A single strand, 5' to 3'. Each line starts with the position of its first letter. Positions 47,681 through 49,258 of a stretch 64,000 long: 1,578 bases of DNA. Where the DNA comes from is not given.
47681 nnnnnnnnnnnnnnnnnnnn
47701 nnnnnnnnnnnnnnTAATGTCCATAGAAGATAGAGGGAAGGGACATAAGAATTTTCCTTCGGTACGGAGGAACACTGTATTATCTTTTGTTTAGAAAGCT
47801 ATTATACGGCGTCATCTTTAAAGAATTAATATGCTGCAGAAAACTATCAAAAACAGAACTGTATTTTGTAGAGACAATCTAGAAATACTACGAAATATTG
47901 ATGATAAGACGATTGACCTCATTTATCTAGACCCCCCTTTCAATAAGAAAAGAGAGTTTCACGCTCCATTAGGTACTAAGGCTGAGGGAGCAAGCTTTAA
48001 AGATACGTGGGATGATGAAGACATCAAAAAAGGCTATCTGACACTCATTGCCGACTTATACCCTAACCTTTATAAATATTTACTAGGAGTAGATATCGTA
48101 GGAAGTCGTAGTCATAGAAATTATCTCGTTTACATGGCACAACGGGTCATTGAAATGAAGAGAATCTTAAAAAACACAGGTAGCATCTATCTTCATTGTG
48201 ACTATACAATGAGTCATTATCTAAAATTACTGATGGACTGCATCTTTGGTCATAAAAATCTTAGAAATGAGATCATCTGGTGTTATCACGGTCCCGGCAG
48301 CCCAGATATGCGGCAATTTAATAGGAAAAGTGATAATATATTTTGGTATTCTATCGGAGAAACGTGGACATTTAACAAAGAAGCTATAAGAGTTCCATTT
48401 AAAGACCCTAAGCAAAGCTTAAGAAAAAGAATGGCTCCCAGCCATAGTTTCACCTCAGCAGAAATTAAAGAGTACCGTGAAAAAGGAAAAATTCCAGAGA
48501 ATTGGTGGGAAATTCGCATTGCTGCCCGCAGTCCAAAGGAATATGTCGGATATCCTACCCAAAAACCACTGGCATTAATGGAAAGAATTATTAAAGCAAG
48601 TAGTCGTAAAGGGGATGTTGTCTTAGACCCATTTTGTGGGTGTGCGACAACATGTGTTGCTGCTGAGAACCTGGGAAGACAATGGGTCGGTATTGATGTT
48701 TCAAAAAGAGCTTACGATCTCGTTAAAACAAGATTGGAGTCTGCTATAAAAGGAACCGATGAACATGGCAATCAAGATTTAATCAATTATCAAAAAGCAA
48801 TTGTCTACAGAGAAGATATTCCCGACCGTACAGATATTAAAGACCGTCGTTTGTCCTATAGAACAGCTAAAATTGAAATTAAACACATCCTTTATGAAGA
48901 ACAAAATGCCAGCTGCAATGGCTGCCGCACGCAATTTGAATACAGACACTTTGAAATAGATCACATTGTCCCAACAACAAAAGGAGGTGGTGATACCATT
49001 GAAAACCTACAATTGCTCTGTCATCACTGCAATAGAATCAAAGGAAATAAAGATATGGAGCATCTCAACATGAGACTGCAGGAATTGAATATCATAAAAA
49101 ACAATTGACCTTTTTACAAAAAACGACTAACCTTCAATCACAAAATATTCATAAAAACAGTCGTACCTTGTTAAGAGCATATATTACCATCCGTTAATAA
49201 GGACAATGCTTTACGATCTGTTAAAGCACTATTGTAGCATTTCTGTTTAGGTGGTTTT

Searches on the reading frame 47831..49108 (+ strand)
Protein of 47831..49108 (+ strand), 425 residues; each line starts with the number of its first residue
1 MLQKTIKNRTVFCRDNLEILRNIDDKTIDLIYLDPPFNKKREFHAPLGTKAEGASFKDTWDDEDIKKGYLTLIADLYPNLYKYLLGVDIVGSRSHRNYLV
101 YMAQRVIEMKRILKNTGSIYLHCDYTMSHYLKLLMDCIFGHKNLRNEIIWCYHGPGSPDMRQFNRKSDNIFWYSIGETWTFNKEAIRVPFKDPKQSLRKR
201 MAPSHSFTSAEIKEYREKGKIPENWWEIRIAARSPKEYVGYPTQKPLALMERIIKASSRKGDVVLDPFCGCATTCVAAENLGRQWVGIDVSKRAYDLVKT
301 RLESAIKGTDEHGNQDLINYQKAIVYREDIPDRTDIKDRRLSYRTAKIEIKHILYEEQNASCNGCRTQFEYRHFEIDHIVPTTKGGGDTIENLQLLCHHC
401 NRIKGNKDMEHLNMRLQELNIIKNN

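Call 3: search_protein_families(library=pfam, proteins=[window:47831-49108:+], max_evalue=1)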
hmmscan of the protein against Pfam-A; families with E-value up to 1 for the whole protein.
window:47831-49108:+ (425 aa): 11 families
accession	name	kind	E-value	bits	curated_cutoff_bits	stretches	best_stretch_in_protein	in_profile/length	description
PF01555.25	N6_N4_Mtase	-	1.5e-52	179.1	26.7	1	28-299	1-220/221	DNA methylase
PF01844.29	HNH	-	7.1e-13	48.9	21.4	1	362-407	1-47/47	HNH endonuclease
PF14279.12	HNH_5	-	3e-12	46.7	27.5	1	362-415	1-54/56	HNH endonuclease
PF13395.12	HNH_4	-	1.7e-05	25.1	22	1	372-407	16-51/54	HNH endonuclease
PF02086.21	MethyltransfD12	-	4e-05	23.9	22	1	3-43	152-191/253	D12 class N6 adenine-specific DNA methyltransferase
PF02945.21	Endonuclease_7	-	7.8e-05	22.9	23.6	1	342-407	7-66/82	Recombination endonuclease VII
PF03602.21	Cons_hypoth95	-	0.00013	22.1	24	1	10-41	94-127/182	Conserved hypothetical protein 95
PF22720.1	SNaCT14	-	0.011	16.4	27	1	57-134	21-89/186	Short NACHT-associated C-Terminal domain, family 14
PF13847.12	Methyltransf_31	-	0.084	13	27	1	259-296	2-42/145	Methyltransferase domain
PF08241.18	Methyltransf_11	-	0.1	13.7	21.2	0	269-305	5-41/95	Methyltransferase domain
PF13649.12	Methyltransf_25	-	0.19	12.9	27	1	264-304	1-43/97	Methyltransferase domain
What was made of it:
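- Checked: (5) The neighbour at 47831-49108 is an N6_N4_Mtase + HNH fusion (call 3).
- The window module sits next to an MTase-HNH gene (call 3).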

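Call 4: search_protein_families(library=padloc, proteins=[window:47831-49108:+], max_evalue=1)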
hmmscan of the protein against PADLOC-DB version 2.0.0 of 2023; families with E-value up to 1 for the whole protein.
window:47831-49108:+ (425 aa): 105 families (the best 25 are shown)
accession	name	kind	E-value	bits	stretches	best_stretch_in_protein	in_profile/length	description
PDLC03339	MTase_II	-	2.7e-61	205.5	2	96-335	58-304/399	Type II methyltransferase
PDLC03300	MTase_II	-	1e-51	173.8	1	10-305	13-279/302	Type II methyltransferase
PDLC03371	MTase_II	-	1.4e-47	160.4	2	94-305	66-255/260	Type II methyltransferase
PDLC03299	MTase_II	-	5.5e-46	155.4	2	94-305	58-260/296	Type II methyltransferase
PDLC03354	MTase_II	-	1.1e-45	154.4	3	217-330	302-412/425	Type II methyltransferase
PDLC03633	MTase_III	-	4.5e-45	152.4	1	26-303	98-354/616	Type III methyltransferase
PDLC03636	MTase_III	-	7.9e-34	115.4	2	195-321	294-424/575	Type III methyltransferase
PDLC03320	MTase_II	-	2.2e-33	113.6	2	92-307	73-279/289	Type II methyltransferase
PDLC03387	MTase_II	-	2.3e-30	103.7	2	143-307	141-280/289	Type II methyltransferase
PDLC03638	MTase_III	-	3.2e-28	96.5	3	178-308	559-683/816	Type III methyltransferase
PDLC03635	MTase_III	-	4e-28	96.5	2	95-187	265-361/708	Type III methyltransferase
PDLC03216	MTase_II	-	1.8e-27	94.3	3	241-317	194-270/364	Type II methyltransferase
PDLC03644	MTase_III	-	1.2e-26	91.6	2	15-181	45-193/542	Type III methyltransferase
PDLC03265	MTase_II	-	3.1e-26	90.6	3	237-304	262-330/333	Type II methyltransferase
PDLC03353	MTase_II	-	7.4e-25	86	1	6-305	7-253/260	Type II methyltransferase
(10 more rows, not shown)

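Call 64: search_protein_families(library=ncbifam, proteins=[window:47831-49105:+], max_evalue=0.01)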
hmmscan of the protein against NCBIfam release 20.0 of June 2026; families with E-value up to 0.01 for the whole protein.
window:47831-49105:+ (425 aa): 8 families
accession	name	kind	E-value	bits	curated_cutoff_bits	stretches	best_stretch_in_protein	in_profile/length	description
NF008572.0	PRK11524.1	equivalog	1e-35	123.3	292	2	94-320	57-270/294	adenine-specific DNA-methyltransferase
NF050803.1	DnaMtaseCcrMCaul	equivalog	1.3e-24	86.8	830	2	240-311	185-256/350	adenine-specific DNA-methyltransferase CcrM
NF010253.0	PRK13699.1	subfamily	2.1e-13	50.5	244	1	241-307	144-210/226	DNA methyltransferase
NF040563.1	guided_IscB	equivalog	6e-12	45.3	175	1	346-420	179-251/314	RNA-guided endonuclease IscB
NF049971.1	CRISPR_Cas9d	exception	2.6e-09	36.3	375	1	343-407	529-596/986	type II CRISPR RNA-guided endonuclease Cas9d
TIGR01865.2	cas_Csn1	equivalog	0.00016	20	100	1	334-407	547-627/1070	type II CRISPR RNA-guided endonuclease Cas9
TIGR00571.1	dam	subfamily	0.0022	17.7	114.85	0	3-39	151-185/267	Dam family site-specific DNA-(adenine-N6)-methyltransferase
TIGR01177.1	TIGR01177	hypoth_equivalog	0.0029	17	316.55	1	258-293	180-215/330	TIGR01177 family methyltransferase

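Call 65: search_protein_families(library=phrogs, proteins=[window:47831-49105:+], max_evalue=0.01)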
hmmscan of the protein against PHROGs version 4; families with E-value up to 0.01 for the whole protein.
window:47831-49105:+ (425 aa): 48 families (the best 25 are shown)
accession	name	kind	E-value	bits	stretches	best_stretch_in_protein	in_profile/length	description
phrog_67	-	other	1.8e-61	210.1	1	6-321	121-362/743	DNA methyltransferase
phrog_498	-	other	2.4e-22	80.2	1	21-314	216-432/633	DNA methyltransferase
phrog_3008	-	other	2.4e-20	73.8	1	240-310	149-219/244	DNA methyltransferase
phrog_1035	-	DNA, RNA and nucleotide metabolism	5.2e-16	60.3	1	325-409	128-215/271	endonuclease VII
phrog_18293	-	other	9.8e-15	55.6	1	236-307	41-112/119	methyltransferase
phrog_2118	-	DNA, RNA and nucleotide metabolism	2.9e-14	54.3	1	347-417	164-234/301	HNH endonuclease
phrog_338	-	DNA, RNA and nucleotide metabolism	1.1e-13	52.3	1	329-410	178-265/340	HNH endonuclease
phrog_2214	-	DNA, RNA and nucleotide metabolism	1.5e-13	51.7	1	342-412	176-244/429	HNH endonuclease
phrog_23148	-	unknown function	1.3e-12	49.1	1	240-318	84-162/165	-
phrog_23085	-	unknown function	2.1e-12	47.8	1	226-306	29-110/138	-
phrog_6050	-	DNA, RNA and nucleotide metabolism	2.8e-12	47.2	1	335-409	286-362/402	HNH endonuclease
phrog_6952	-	other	5.9e-12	46.8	1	241-296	114-169/181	DNA methyltransferase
phrog_16726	-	DNA, RNA and nucleotide metabolism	6e-11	43.6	1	343-417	77-153/308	HNH endonuclease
phrog_5718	-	DNA, RNA and nucleotide metabolism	2.1e-10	41.2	1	343-422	112-191/394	HNH endonuclease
phrog_7785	-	DNA, RNA and nucleotide metabolism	4.5e-10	40.7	1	349-415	60-123/147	HNH endonuclease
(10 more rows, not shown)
